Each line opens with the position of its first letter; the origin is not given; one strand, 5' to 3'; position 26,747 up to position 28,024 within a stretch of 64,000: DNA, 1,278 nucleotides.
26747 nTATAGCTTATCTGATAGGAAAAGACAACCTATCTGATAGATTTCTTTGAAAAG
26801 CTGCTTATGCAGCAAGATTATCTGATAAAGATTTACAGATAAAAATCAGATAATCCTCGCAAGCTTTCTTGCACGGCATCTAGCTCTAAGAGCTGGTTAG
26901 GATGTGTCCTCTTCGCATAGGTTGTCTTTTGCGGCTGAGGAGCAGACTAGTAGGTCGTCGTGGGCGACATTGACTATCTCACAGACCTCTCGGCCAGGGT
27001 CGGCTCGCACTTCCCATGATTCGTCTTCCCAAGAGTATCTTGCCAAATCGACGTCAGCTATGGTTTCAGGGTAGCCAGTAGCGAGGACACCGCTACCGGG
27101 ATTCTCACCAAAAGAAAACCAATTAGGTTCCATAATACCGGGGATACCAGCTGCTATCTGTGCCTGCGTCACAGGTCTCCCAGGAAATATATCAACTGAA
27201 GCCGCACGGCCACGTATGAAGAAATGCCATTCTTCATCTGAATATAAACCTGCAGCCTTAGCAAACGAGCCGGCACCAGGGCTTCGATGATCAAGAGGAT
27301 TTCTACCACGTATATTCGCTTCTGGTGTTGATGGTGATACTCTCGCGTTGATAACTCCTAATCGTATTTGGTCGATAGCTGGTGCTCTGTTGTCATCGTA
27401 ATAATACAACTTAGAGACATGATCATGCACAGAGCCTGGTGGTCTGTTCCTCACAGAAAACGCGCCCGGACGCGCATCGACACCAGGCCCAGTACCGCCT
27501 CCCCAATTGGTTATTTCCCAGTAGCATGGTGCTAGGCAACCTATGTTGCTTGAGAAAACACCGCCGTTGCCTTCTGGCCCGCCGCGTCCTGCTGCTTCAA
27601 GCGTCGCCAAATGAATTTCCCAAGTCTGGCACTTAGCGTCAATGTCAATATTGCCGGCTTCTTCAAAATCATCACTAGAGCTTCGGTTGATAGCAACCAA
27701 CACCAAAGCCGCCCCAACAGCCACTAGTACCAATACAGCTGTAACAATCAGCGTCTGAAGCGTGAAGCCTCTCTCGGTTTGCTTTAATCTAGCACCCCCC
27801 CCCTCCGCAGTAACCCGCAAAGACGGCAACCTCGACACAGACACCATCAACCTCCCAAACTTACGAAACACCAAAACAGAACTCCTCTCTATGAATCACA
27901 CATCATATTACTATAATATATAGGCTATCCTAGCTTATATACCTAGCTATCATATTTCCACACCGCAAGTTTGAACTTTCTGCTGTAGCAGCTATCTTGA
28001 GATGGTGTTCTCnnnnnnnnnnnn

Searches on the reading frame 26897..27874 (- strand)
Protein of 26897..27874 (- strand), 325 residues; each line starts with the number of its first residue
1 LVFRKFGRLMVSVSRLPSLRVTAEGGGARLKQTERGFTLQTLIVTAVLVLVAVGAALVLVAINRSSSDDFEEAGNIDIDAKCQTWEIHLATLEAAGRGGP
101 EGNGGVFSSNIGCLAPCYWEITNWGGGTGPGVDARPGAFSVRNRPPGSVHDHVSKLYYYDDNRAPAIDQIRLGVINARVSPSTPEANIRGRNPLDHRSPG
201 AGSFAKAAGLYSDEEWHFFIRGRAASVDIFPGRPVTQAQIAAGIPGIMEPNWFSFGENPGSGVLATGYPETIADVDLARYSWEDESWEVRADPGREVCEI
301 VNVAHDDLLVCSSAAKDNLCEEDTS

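Call 4: search_protein_families(library=pfam, proteins=[window:26897-27874:-], max_evalue=1)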
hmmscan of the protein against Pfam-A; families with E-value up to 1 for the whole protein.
window:26897-27874:- (325 aa): 1 family
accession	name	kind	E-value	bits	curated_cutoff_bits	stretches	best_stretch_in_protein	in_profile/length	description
PF16943.10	T4SS_CagC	-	0.024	15.2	27.9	1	21-62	29-69/119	Cag pathogenicity island, type IV secretory system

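Call 5: search_protein_families(library=ncbifam, proteins=[window:26897-27874:-], max_evalue=1)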
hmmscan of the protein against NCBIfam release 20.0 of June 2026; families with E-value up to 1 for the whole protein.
window:26897-27874:- (325 aa): 0 families

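Call 9: find_homologous_proteins(query=window:26897-27874:-, max_evalue=0.001)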
Query window:26897-27874:- (325 aa): 102 proteins with E <= 0.001 among 8000 candidates.
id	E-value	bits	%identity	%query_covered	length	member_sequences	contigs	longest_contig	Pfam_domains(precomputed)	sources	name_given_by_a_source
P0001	7.3e-213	724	100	97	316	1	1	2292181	-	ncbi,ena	-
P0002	7.3e-133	461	66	100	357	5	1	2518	-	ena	-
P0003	3.8e-127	442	64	99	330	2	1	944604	-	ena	-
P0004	1.0e-118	414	65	93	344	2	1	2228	-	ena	-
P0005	4.5e-116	406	63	99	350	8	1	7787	-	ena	-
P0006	4.3e-114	399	68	86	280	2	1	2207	-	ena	-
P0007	5.0e-113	396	67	90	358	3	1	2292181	-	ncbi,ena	-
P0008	1.8e-110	387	62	91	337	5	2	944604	-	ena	-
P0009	3.5e-99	350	59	100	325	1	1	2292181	-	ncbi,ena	-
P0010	1.9e-96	341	64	83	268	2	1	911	-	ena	-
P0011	2.5e-94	334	60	85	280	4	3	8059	-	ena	-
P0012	5.2e-89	317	56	93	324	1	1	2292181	-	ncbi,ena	-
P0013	5.5e-88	313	58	77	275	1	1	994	-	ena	-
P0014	2.3e-87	311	56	98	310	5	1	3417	-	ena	-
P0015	1.1e-80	289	55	92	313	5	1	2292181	-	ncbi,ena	-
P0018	6.0e-75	271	54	85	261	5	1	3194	-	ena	-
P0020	9.8e-54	201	37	94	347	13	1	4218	-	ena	-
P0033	7.6e-44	168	35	88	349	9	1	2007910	-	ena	-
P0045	2.7e-40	157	31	87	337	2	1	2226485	-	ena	-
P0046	2.8e-40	157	34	90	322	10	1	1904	-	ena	-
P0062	1.0e-35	142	38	88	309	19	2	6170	-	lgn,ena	-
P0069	1.9e-27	114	40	49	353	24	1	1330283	-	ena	-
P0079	2.1e-16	78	51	28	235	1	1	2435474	-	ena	-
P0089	3.3e-5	41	57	15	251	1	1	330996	-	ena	-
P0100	3.8e-4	38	37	21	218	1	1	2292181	-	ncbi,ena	-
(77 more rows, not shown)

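Call 11: find_encoding_contigs(protein=P0001, flank=3000, max_places=3)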
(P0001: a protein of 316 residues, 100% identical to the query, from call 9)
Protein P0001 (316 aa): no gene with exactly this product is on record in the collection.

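Call 12: find_encoding_contigs(protein=P0033, flank=10000, max_places=3)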
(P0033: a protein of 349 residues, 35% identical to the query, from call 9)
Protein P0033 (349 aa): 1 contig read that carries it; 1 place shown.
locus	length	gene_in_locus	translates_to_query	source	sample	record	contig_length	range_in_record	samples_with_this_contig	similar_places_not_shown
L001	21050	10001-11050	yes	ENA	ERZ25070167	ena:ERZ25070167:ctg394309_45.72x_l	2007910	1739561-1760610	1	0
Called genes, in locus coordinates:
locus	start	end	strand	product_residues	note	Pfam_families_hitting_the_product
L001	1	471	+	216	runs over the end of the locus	PF01596:Methyltransf_3, PF13578:Methyltransf_24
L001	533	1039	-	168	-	-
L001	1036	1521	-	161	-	-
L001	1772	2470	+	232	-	PF03009:GDPD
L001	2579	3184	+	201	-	PF00561:Abhydrolase_1, PF12146:Hydrolase_4 (faint), PF12697:Abhydrolase_6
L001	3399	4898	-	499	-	PF14691:Fer4_20, PF00743:FMO-like (faint), PF03486:HI0933_like (faint), PF07992:Pyr_redox_2, PF01266:DAO (weak), PF01593:Amino_oxidase (weak), PF12831:FAD_oxidored (weak), PF13450:NAD_binding_8, +2 more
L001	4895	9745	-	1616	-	PF00310:GATase_2, PF04898:Glu_syn_central, PF01645:Glu_synthase, PF01493:GXGXG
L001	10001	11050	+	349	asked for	-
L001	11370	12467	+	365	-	-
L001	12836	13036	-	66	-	-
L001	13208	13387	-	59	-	-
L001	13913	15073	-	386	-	PF04326:SLFN_AlbA_2, PF13749:HATPase_c_4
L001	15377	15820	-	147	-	-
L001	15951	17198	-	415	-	PF13173:AAA_14 (weak), PF13635:DUF4143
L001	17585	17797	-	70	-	PF04326:SLFN_AlbA_2 (weak)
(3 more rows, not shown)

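Call 18: find_related_loci(query=A2, collection=genome_contigs, flank=10000)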
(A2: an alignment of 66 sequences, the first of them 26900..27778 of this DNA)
Query A2 (293 aa) in genome_contigs; peptide patterns used: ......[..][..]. (x = any residue, [..] = any of these).
36 stretches matched a pattern; 21 encode a relative of the query (tblastn E <= 1e-3); 19 distinct loci.
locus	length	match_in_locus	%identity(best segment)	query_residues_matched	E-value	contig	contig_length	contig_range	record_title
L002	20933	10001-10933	38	1-281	1e-50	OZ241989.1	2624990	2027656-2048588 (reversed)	MAG: Candidatus Hopanoidivoransaceae bacterium isolate 4e48f197-6913-473f-9839-f04b09fc39a1 genome assembly, chromosome:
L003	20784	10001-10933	34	1-289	5e-44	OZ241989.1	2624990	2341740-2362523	MAG: Candidatus Hopanoidivoransaceae bacterium isolate 4e48f197-6913-473f-9839-f04b09fc39a1 genome assembly, chromosome:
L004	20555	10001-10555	40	1-157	3e-24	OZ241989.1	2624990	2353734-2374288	MAG: Candidatus Hopanoidivoransaceae bacterium isolate 4e48f197-6913-473f-9839-f04b09fc39a1 genome assembly, chromosome:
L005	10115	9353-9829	41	2-154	1e-23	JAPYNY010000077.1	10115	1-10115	MAG: Candidatus Hopanoidivorans cymbastelae isolate m_cyhl3 Seq77, whole genome shotgun sequence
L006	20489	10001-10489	36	2-152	3e-21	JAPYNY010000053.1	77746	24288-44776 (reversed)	MAG: Candidatus Hopanoidivorans cymbastelae isolate m_cyhl3 Seq53, whole genome shotgun sequence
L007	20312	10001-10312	46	2-88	2e-18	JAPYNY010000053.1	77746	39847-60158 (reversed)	MAG: Candidatus Hopanoidivorans cymbastelae isolate m_cyhl3 Seq53, whole genome shotgun sequence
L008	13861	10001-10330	44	1-107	9e-18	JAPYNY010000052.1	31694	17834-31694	MAG: Candidatus Hopanoidivorans cymbastelae isolate m_cyhl3 Seq52, whole genome shotgun sequence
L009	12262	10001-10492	41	1-155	1e-17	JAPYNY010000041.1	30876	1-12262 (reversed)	MAG: Candidatus Hopanoidivorans cymbastelae isolate m_cyhl3 Seq41, whole genome shotgun sequence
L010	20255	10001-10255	53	2-87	1e-17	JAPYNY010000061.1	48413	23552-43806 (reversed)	MAG: Candidatus Hopanoidivorans cymbastelae isolate m_cyhl3 Seq61, whole genome shotgun sequence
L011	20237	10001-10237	52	2-84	2e-17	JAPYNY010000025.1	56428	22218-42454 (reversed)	MAG: Candidatus Hopanoidivorans cymbastelae isolate m_cyhl3 Seq25, whole genome shotgun sequence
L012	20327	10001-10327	50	2-86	5e-17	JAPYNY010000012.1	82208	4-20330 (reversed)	MAG: Candidatus Hopanoidivorans cymbastelae isolate m_cyhl3 Seq12, whole genome shotgun sequence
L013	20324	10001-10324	45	2-117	1e-14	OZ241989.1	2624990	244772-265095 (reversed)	MAG: Candidatus Hopanoidivoransaceae bacterium isolate 4e48f197-6913-473f-9839-f04b09fc39a1 genome assembly, chromosome:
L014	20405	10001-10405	40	2-123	1e-12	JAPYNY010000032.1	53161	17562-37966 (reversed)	MAG: Candidatus Hopanoidivorans cymbastelae isolate m_cyhl3 Seq32, whole genome shotgun sequence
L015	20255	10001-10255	50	2-89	4e-12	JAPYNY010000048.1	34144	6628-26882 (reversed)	MAG: Candidatus Hopanoidivorans cymbastelae isolate m_cyhl3 Seq48, whole genome shotgun sequence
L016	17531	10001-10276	47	2-88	2e-11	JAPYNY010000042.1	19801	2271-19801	MAG: Candidatus Hopanoidivorans cymbastelae isolate m_cyhl3 Seq42, whole genome shotgun sequence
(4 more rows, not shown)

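Call 19: search_protein_families(library=pfam, alignment_id=A2, max_evalue=0.1)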
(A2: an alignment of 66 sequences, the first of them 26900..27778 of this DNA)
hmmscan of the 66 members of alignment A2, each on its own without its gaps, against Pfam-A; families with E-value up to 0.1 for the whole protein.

A. member 1, window:26900-27778:- (293 aa): 0 families

B. families by the number of members that match (of 66 scanned): 12 families
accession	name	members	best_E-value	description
PF04932.20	Wzy_C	2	0.032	O-Antigen ligase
PF16943.10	T4SS_CagC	2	0.061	Cag pathogenicity island, type IV secretory system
PF15338.11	TPIP1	1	0.0057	p53-regulated apoptosis-inducing protein 1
PF20088.4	DUF6480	1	0.016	Family of unknown function (DUF6480)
PF06286.16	Coleoptericin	1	0.024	Coleoptericin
PF05987.18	DUF898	1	0.06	Bacterial protein of unknown function (DUF898)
PF14341.11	PilX_N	1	0.061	PilX N-terminal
PF06749.17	DUF1218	1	0.068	Protein of unknown function (DUF1218)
PF16965.11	CSG2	1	0.07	Ceramide synthase regulator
PF01284.28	MARVEL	1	0.073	Membrane-associating domain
PF05231.19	MASE1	1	0.08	MASE1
PF01917.21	Arch_flagellin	1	0.095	Archaebacterial flagellin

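Call 22: predict_structure(alignment_id=A2)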
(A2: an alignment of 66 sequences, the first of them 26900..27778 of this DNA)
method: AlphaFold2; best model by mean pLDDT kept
length: 293 residues; sequences in the alignment: 66
mean_pLDDT: 83.1   pTM: 0.79
mean pLDDT of the five models: 83.1, 82.8, 81.1, 80.0, 79.4
residues with pLDDT >= 90: 144; 70-90: 88; 50-70: 54; < 50: 7
segments of 3 or more residues with pLDDT < 50: 31-34
pLDDT, mean of each block of 10 residues (from residue 1): 61 76 65 50 68 97 97 97 97 64 87 86 97 97 94 80 83 56 80 87 93 94 81 72 78 93 97 94 91 71
secondary structure, 60 per line:
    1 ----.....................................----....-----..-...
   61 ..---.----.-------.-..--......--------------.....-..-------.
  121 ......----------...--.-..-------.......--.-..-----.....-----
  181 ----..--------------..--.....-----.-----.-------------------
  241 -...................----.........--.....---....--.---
elements in order: H5-41 H46-49 H58-62 E85-90 H106-109 E120-126 E137-139 H153-159 H171-175 H205-209 H242-254 E255-260 E265-270 E276-280

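Call 28: fold_search(model_id=the predicted structure, library=pdb)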
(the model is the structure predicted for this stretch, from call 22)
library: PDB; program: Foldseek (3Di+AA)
matches with E <= 10: 24; with E <= 0.001: 0
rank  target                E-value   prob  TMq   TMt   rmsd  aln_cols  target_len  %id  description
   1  7jq7_A                4.1e+00  0.03  0.09  0.08   8.5        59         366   14  The Phi-28 gp11 DNA packaging Motor (released 2021-06-16)
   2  3tc2_A                4.4e+00  0.01  0.13  0.18  16.2       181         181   12  Crystal structure of potato serine protease inhibitor. (released 2012-06-20)
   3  3l4m_D                4.7e+00  0.06  0.10  0.08   6.9        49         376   10  Crystal Structure of the MauG/pre-Methylamine Dehydrogenase Complex. (released 2010-03-23)
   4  2bbk_H                5.3e+00  0.06  0.09  0.07   6.7        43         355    9  CRYSTAL STRUCTURE OF THE QUINOPROTEIN METHYLAMINE DEHYDROGENASE FROM PARACOCCUS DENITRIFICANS AT 1.75 ANGSTROMS (released 1994-01-31)
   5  7jq6_A                5.3e+00  0.02  0.09  0.08   8.7        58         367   16  The Phi-28 gp11 DNA packaging Motor (released 2021-06-16)
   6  2x2s_A                6.4e+00  0.01  0.17  0.27  14.5       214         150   10  Crystal structure of Sclerotinia sclerotiorum agglutinin SSA (released 2010-05-26)
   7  9qfq_P                7.7e+00  0.09  0.09  0.04   1.6        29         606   21  Cryo-EM structure of the cofilactin barbed end bound by AIP1 (released 2025-10-08)
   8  4g5a_A                7.7e+00  0.01  0.10  0.24  12.9        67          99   12  Crystal structure of a putative member of duf 3244 protein family (BT_1867) from Bacteroides thetaiotaomicron VPI-5482 (released 2012-09-19)
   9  2dn8_MODEL_1_A        7.7e+00  0.00  0.07  0.11  13.1       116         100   11  Solution Structure of RSGI RUH-053, an Apo-Biotin Carboxy Carrier Protein from Human Transcarboxylase (released 2006-10-25)
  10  9eq7_L                8.2e+00  0.02  0.12  0.17  12.7       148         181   14  Halobacterium salinarum archaellum filament (released 2024-07-17)
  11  4x39                  8.2e+00  0.02  0.10  0.16   7.7        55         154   14  Gallus interleukin-1 beta mutant - T117A (released 2015-12-09)
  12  7jqp_C                8.2e+00  0.02  0.10  0.08   8.5        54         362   15  The Phi-28 gp11 DNA packaging Motor (released 2021-06-16)
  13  6tsb                  8.2e+00  0.01  0.08  0.07   9.0        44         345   25  Crystal structure of the Chitinase Domain of the Spore Coat Protein CotE from Clostridium difficile (released 2020-06-24)
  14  6yum_GGG              8.8e+00  0.01  0.07  0.06   8.3        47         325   19  CK2 alpha bound to unclosed Macrocycle (released 2020-07-01)
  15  9mno_A                8.8e+00  0.00  0.08  0.09  14.4       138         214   11  Structure of the TelA-associated type VII secretion system chaperone LcpA in complex with the chaperone binding site o (released 2025-11-05)
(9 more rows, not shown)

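Call 33: search_protein_representatives(alignment_id=A2)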
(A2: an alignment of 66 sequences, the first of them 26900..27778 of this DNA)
Query: 66 sequences, 332 profile positions. Proteins with E-value up to 0.001 (for the whole library): 176; up to 1e-10: 132; up to 1e-30: 57. The best 150 are listed.
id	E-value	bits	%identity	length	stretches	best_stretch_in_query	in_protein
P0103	2.7e-116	405.1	-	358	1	4-321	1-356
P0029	2.3e-115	402.0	-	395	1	17-329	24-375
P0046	2.4e-113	395.4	-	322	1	9-320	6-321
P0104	4.3e-113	394.6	-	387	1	17-320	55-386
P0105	7.1e-103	361.0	-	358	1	11-322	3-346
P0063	5.2e-95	335.1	-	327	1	12-320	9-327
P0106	5.3e-94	331.8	-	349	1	17-321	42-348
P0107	8.5e-91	321.3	-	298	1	34-321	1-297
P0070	1.5e-90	320.5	-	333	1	4-326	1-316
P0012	2.1e-90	320.0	-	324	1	21-321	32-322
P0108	2.7e-75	270.3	-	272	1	25-244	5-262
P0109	1.3e-73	264.8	-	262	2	25-205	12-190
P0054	1.6e-73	264.5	-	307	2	127-327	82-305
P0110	8.0e-65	235.9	-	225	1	4-215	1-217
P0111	3.2e-55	204.4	-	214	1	124-320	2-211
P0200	4.1e-16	75.8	-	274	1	17-70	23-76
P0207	4.6e-15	72.4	-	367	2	25-97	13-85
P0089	1.4e-12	64.2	-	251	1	24-84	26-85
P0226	1.2e-10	57.8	-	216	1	24-70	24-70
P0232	8.8e-10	55.0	-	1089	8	75-112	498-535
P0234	2.6e-09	53.4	-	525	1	26-115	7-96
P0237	1.2e-07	48.0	-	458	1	28-71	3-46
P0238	1.2e-07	47.9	-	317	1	22-67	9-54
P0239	1.5e-07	47.6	-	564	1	18-83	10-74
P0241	2.8e-07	46.8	-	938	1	28-70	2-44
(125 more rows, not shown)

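Call 35: find_encoding_contigs(protein=P0009, flank=10000, max_places=2)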
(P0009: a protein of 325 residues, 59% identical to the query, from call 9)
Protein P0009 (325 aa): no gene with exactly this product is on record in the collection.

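Call 36: find_encoding_contigs(protein=P0012, flank=10000, max_places=2)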
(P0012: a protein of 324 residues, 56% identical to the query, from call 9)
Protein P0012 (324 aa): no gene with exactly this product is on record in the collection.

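Call 37: find_encoding_contigs(protein=P0100, flank=10000, max_places=2)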
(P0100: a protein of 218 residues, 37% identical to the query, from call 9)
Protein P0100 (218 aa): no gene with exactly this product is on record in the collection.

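Call 38: find_encoding_contigs(protein=P0045, flank=10000, max_places=2)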
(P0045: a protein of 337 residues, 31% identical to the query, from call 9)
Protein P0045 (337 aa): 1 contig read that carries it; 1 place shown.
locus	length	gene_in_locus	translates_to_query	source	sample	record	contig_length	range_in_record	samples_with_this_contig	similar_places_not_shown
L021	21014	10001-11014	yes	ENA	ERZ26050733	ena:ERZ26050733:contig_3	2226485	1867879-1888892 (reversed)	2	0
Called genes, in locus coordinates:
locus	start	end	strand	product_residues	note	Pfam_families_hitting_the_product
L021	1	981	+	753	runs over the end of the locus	PF04879:Molybdop_Fe4S4, PF00384:Molybdopterin, PF01568:Molydop_binding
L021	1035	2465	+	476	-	PF00206:Lyase_1, PF10397:ADSL_C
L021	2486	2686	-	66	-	-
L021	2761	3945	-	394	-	PF01808:AICARFT_IMPCHas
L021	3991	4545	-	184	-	PF02142:MGS, PF01808:AICARFT_IMPCHas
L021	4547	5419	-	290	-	PF02668:TauD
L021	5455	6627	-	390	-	PF05222:AlaDh_PNT_N, PF01262:AlaDh_PNT_C, PF02826:2-Hacid_dh_C (faint)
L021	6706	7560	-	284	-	PF02668:TauD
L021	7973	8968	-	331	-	PF03446:NAD_binding_2, PF03807:F420_oxidored (weak), PF14833:NAD_binding_11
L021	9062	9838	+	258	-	PF00378:ECH_1, PF16113:ECH_2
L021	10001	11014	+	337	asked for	-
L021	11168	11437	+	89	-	-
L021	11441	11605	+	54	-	-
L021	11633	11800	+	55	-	PF00378:ECH_1 (weak)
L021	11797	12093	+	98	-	PF00378:ECH_1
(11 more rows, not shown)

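Call 39: find_encoding_contigs(protein=P0079, flank=10000, max_places=2)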
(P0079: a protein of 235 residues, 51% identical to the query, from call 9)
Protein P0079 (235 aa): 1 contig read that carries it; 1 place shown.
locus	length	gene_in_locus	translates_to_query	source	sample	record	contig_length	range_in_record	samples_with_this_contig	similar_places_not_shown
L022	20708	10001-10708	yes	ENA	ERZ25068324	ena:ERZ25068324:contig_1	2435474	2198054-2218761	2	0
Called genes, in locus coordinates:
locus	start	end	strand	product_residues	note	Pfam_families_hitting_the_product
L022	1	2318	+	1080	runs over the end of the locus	PF00009:GTP_EFTU, PF00025:Arf (weak), PF01926:MMR_HSR1, PF22042:EF-G_D2, PF11987:IF-2, PF03144:GTP_EFTU_D2 (weak)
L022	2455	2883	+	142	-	PF02033:RBFA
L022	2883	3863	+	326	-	PF01509:TruB_N, PF16198:TruB_C_2, PF09142:TruB_C (faint)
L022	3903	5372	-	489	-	PF02384:N6_Mtase, PF05175:MTS (weak), PF13649:Methyltransf_25 (weak), PF07669:Eco57I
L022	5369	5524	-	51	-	-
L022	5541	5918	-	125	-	-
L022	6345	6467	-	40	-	-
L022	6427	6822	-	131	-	-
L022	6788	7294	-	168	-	PF13274:SocA_Panacea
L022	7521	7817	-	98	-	PF11950:DUF3467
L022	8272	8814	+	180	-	-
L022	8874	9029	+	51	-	-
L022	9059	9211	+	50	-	-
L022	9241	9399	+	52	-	-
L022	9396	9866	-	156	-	-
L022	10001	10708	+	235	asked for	-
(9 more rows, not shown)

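Call 44: search_protein_families(library=pfam, proteins=[L002:9238-9741:-, L002:11115-13649:+], max_evalue=0.01)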
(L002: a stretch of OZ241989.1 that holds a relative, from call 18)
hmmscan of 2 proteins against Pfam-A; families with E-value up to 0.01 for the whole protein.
L002:9238-9741:- (167 aa): 1 family
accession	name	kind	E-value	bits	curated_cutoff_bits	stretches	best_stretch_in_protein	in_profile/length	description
PF01478.23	Peptidase_A24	-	2.8e-10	41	26.5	1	21-115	8-89/104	Type IV leader peptidase family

L002:11115-13649:+ (844 aa): 9 families
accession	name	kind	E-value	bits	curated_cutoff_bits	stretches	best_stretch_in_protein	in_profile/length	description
PF00560.39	LRR_1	-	2.5e-26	86.5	20.6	0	224-246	1-23/23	Leucine Rich Repeat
PF13855.12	LRR_8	-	1.9e-24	85.6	27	6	504-563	2-61/61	Leucine rich repeat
PF12799.13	LRR_4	-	1.4e-23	82.8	27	4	527-563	1-36/44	Leucine Rich repeats (2 copies)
PF23952.1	LRR_EndoS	-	4.9e-09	36.8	27.9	0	141-209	51-116/116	Endo-beta-N-acetylglucosaminidase EndoS LRR domain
PF23598.1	LRR_14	-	1.2e-08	34.6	40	1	486-562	53-128/353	Leucine-rich repeat region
PF13516.12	LRR_6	-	9.6e-07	28.9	23.4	0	223-238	3-18/24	Leucine Rich repeat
PF25013.1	LRR_Zer-1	-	8.4e-05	23.2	27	0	483-564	11-99/137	Zer-1-like, Leucine-rich repeats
PF11479.13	Suppressor_P21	-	0.00025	21.7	26.9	0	494-539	14-59/80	RNA silencing suppressor P21 C-terminal domain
PF25019.1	LRR_R13L1-DRL21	-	0.0074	16.6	27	0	170-231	63-125/127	R13L1/DRL21 LRRs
